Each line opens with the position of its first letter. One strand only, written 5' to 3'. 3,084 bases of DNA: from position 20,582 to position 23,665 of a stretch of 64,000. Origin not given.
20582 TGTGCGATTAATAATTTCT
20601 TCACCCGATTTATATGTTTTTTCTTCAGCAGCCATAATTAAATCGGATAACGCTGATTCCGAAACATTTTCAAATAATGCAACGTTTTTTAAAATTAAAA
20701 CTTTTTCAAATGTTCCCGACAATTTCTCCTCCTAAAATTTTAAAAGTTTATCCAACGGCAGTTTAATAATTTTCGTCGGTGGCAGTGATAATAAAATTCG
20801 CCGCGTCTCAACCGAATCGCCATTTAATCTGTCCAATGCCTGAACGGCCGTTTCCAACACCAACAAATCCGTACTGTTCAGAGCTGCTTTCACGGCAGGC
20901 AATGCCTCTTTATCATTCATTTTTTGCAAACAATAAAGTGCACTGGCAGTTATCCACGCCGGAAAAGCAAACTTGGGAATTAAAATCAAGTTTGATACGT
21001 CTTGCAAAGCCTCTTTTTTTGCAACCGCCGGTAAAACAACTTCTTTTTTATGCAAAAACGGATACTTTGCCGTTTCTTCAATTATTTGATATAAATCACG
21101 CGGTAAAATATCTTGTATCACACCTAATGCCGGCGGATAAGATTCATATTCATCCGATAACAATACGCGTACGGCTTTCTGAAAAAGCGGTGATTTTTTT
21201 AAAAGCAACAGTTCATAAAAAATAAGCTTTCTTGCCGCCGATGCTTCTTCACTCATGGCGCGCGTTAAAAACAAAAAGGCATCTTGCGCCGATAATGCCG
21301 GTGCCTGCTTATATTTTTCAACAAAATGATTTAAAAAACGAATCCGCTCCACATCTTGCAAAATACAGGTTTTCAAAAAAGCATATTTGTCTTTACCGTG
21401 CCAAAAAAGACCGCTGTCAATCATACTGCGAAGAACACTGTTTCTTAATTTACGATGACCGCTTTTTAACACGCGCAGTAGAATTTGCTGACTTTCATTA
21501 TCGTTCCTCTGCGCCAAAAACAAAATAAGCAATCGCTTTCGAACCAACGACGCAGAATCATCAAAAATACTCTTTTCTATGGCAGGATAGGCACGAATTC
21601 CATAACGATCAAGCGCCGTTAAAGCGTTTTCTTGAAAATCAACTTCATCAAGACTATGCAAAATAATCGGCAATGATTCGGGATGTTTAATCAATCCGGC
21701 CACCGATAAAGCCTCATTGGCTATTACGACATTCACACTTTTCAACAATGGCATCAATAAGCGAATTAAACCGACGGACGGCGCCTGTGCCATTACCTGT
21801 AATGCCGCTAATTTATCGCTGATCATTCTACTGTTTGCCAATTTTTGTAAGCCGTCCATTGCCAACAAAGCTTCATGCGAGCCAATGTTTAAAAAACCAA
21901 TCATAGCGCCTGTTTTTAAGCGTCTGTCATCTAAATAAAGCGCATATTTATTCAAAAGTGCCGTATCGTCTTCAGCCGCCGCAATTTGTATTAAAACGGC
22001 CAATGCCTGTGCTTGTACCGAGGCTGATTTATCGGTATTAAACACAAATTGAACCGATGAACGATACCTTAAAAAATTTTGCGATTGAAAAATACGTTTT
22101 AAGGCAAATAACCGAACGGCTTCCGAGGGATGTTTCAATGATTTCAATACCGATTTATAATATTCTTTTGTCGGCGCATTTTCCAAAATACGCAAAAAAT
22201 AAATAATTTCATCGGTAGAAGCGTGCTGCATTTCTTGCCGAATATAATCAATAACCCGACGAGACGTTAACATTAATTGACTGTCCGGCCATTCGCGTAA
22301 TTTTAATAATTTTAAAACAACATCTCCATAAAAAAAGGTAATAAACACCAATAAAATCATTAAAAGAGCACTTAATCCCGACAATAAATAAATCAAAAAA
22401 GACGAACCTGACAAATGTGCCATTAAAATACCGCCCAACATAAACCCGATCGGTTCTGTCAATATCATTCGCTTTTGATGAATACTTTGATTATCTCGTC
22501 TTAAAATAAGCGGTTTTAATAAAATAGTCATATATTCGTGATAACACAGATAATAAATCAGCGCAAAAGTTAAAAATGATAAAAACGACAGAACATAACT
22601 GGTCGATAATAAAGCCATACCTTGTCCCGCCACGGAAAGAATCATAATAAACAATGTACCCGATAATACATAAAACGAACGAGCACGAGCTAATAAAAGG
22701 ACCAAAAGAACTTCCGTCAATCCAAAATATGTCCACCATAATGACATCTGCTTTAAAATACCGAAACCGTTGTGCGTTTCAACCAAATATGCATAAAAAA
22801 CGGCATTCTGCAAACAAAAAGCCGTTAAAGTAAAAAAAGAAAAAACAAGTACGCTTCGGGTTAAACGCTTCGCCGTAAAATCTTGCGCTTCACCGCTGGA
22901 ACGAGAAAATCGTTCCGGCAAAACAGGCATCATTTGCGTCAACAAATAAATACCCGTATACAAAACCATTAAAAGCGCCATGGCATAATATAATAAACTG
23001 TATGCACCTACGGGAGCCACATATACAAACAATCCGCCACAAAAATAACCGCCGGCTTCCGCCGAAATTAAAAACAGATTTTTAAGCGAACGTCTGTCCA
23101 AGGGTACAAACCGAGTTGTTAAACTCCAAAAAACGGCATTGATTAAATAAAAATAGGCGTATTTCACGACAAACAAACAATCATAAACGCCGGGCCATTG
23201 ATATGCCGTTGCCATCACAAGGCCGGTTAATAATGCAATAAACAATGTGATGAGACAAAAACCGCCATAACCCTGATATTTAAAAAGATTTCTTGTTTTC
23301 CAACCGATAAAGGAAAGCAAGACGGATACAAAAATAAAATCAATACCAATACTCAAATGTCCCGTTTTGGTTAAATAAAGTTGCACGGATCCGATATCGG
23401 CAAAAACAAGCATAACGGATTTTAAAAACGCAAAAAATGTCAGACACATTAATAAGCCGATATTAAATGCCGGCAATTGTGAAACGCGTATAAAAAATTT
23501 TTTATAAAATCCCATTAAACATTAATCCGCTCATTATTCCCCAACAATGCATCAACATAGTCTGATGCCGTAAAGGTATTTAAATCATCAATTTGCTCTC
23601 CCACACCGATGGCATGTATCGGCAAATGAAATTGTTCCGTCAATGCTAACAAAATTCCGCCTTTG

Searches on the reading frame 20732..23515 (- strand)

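Call 14: search_protein_families(library=pfam, proteins=[window:20732-23515:-], max_evalue=0.1)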
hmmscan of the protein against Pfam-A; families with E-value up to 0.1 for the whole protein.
window:20732-23515:- (927 aa): 2 families
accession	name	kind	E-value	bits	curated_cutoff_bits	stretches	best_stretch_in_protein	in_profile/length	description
PF13646.12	HEAT_2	-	2e-11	44.5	27.7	1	857-899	18-60/88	HEAT repeats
PF02985.28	HEAT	-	0.0044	17.6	23.5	0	872-897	2-27/31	HEAT repeat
